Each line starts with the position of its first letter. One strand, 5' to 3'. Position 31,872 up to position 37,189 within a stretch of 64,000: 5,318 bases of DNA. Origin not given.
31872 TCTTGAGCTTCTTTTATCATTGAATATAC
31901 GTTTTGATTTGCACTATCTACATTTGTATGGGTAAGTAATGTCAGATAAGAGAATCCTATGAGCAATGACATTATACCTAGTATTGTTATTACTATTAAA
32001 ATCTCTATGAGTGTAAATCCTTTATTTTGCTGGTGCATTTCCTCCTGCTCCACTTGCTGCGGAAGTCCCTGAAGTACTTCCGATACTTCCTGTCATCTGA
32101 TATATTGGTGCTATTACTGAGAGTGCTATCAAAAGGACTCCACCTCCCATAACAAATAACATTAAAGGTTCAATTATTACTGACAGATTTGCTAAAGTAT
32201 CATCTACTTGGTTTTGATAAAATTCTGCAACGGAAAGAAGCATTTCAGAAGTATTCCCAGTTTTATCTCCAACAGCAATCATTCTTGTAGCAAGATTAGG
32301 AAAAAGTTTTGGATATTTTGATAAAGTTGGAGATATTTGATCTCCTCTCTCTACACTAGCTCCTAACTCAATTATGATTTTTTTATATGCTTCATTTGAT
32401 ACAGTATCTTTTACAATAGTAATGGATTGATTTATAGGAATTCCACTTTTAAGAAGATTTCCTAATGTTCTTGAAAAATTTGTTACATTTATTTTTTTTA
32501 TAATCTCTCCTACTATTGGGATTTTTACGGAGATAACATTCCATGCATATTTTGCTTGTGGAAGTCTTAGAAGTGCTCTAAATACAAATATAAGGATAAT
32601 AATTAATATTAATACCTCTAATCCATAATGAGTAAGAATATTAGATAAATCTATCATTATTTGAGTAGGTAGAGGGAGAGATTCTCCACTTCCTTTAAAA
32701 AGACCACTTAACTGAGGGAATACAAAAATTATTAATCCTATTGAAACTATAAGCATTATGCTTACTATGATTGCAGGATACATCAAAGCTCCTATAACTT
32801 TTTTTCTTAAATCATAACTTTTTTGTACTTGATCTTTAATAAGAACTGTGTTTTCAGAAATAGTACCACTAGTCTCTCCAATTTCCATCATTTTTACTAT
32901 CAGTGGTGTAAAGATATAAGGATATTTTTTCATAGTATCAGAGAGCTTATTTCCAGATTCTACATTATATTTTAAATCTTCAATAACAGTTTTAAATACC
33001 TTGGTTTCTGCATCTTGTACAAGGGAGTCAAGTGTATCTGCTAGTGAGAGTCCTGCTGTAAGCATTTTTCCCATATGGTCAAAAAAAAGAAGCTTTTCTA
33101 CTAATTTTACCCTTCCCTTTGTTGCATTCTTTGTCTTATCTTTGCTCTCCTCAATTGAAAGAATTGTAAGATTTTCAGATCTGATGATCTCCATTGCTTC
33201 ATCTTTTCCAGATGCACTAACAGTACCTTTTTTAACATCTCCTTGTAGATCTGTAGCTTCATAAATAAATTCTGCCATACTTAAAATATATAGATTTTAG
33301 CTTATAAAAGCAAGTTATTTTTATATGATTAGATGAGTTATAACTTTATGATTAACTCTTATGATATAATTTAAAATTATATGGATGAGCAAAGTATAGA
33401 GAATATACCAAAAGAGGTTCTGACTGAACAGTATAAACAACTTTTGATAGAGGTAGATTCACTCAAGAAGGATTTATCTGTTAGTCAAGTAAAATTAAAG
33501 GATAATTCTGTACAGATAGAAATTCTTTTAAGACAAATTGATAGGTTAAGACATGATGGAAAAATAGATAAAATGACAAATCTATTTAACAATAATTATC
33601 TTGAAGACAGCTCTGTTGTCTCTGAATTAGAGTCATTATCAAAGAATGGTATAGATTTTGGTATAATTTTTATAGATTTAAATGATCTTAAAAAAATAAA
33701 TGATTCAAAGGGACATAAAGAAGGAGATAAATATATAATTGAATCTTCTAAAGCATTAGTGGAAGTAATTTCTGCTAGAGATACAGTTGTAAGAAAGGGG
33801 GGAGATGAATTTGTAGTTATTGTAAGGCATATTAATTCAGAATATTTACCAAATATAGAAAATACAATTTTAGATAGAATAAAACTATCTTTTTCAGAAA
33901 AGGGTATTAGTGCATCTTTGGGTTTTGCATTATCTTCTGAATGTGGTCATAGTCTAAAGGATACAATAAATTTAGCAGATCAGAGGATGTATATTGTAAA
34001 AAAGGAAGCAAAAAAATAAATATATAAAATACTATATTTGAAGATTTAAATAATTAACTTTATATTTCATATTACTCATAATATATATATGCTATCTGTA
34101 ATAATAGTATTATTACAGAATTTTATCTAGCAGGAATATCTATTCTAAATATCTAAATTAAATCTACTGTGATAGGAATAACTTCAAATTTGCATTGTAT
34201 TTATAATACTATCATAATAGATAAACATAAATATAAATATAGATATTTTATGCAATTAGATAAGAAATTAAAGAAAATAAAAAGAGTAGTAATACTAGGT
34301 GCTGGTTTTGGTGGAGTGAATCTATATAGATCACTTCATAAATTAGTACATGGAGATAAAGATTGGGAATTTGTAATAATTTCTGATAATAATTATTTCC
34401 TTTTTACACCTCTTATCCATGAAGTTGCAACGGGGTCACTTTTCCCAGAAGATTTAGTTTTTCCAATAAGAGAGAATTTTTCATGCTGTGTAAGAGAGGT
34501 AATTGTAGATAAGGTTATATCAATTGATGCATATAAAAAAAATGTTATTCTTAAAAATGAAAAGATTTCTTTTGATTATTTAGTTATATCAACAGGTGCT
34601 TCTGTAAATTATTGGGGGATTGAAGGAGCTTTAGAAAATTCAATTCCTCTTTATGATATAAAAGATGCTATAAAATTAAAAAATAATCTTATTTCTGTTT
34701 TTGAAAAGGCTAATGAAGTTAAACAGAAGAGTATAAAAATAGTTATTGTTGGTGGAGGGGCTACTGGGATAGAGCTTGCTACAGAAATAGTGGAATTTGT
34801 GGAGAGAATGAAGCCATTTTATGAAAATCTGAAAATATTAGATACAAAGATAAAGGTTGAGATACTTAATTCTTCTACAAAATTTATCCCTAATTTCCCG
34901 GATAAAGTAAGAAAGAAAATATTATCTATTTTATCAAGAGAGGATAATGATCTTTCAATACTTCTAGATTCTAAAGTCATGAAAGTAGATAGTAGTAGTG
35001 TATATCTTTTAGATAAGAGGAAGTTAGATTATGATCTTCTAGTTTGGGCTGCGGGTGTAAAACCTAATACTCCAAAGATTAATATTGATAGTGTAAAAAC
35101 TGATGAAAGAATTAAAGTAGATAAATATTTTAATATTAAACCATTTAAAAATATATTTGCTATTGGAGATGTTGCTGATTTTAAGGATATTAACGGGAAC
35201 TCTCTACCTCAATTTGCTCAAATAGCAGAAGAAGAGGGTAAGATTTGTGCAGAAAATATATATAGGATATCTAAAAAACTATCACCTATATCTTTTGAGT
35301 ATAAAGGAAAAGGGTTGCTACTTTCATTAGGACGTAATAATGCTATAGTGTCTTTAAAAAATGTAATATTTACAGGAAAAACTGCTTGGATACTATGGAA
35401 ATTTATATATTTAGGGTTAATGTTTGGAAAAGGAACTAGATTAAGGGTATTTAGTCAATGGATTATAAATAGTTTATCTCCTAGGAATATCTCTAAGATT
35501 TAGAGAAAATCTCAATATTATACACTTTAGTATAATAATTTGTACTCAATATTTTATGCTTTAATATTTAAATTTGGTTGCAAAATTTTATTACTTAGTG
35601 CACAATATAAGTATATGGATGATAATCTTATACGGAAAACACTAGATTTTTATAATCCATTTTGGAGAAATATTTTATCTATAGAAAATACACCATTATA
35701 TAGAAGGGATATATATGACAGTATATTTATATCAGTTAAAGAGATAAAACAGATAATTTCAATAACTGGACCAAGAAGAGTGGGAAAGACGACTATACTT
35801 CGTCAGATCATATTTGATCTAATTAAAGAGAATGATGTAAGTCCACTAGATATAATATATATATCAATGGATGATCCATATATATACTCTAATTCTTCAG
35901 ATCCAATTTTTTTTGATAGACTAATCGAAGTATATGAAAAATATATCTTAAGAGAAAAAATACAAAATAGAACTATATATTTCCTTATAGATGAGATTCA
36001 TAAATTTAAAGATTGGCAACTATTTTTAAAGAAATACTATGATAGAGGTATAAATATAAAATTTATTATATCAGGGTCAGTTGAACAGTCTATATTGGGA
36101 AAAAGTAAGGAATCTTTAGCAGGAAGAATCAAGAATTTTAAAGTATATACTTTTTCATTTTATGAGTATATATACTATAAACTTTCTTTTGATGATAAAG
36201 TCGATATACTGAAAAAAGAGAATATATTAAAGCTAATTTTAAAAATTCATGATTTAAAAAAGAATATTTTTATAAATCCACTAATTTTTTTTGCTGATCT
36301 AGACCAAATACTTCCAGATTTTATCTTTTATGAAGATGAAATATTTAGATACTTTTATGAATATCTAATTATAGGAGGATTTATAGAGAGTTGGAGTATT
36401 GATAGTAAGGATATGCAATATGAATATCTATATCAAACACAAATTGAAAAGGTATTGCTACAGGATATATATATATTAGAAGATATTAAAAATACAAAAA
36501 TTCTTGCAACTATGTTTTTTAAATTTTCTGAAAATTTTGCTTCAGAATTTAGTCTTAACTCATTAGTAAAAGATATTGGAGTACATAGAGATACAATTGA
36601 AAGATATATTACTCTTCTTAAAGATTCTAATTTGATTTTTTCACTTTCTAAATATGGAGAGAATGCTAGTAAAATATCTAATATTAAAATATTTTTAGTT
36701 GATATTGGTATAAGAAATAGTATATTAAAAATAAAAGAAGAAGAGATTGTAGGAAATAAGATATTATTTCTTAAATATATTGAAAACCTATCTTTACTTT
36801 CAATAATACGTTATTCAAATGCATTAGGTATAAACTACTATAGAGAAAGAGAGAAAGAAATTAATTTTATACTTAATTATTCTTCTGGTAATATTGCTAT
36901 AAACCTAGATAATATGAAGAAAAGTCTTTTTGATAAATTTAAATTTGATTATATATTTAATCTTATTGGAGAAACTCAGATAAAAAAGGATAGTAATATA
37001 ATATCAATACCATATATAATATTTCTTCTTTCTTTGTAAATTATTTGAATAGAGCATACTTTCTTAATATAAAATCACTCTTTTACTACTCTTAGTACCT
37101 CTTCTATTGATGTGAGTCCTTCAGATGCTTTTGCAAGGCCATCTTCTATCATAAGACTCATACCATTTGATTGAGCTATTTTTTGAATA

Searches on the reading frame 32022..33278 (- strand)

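Call 55: search_protein_families(library=pfam, proteins=[window:32022-33278:-], max_evalue=0.001)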
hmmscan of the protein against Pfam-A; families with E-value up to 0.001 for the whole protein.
window:32022-33278:- (418 aa): 1 family
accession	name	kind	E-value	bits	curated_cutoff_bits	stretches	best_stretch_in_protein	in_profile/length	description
PF00482.28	T2SSF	-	1.7e-50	170.6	25.2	2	268-391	1-125/125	Type II secretion system (T2SS), protein F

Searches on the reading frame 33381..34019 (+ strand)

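Call 55: search_protein_families(library=pfam, proteins=[window:33381-34019:+], max_evalue=0.001)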
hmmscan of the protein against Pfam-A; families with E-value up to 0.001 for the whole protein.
window:33381-34019:+ (212 aa): 1 family
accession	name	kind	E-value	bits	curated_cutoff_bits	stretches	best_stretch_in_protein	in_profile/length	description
PF00990.26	GGDEF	-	2.4e-29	102.6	23.8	1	62-210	3-158/161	Diguanylate cyclase, GGDEF domain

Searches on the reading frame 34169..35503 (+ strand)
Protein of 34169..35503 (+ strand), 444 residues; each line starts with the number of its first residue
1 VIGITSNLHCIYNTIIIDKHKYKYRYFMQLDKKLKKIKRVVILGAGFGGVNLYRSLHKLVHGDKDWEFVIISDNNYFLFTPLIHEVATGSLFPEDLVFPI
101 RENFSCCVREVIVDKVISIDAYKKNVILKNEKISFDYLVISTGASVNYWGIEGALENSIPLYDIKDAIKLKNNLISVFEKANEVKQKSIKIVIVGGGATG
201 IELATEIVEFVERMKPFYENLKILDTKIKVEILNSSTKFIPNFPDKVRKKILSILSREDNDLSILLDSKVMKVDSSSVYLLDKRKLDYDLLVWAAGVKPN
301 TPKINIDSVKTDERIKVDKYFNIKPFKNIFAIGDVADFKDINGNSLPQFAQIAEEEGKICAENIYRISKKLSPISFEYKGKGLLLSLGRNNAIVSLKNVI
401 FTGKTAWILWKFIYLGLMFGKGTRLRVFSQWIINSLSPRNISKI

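Call 55: search_protein_families(library=pfam, proteins=[window:34169-35503:+], max_evalue=0.001)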
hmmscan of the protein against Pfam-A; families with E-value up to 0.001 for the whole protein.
window:34169-35503:+ (444 aa): 3 families
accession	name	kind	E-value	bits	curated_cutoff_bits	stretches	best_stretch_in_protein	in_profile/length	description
PF07992.20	Pyr_redox_2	-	1.8e-40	139.6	26.1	1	39-357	2-291/291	Pyridine nucleotide-disulphide oxidoreductase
PF22366.1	NDH2_C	-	8.5e-07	29.5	27.7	1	381-439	2-61/62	NDH2 C-terminal domain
PF00070.33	Pyr_redox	-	0.00021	22.2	22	0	190-276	1-69/82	Pyridine nucleotide-disulphide oxidoreductase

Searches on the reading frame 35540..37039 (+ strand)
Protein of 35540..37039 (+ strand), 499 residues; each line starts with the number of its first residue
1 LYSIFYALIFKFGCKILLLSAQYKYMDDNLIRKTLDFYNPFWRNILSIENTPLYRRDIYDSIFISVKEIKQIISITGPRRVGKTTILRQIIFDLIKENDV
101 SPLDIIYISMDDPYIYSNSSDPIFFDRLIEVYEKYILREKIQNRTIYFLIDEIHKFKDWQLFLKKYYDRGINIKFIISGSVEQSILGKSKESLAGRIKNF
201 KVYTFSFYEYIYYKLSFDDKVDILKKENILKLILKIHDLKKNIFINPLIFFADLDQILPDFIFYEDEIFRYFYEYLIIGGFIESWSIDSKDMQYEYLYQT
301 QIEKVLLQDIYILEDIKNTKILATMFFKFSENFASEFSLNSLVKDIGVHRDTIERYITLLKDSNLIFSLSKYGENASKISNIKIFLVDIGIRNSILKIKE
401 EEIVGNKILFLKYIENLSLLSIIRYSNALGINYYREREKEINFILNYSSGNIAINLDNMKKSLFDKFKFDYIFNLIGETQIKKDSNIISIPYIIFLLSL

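Call 55: search_protein_families(library=pfam, proteins=[window:35540-37039:+], max_evalue=0.001)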
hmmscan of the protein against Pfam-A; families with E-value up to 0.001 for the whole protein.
window:35540-37039:+ (499 aa): 4 families
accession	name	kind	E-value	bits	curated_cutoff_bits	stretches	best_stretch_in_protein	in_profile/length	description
PF13173.12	AAA_14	-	2.2e-31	109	27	1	71-210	3-128/129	AAA domain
PF13635.12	DUF4143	-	1.2e-17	64.5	28.1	1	308-452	2-152/160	Domain of unknown function (DUF4143)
PF25199.1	nSTAND_NTPase5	-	0.00027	21.2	34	0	36-100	5-71/145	Novel STAND NTPase 5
PF01637.24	ATPase_2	-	0.00035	20.9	33.2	1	68-172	18-111/225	ATPase domain predominantly from Archaea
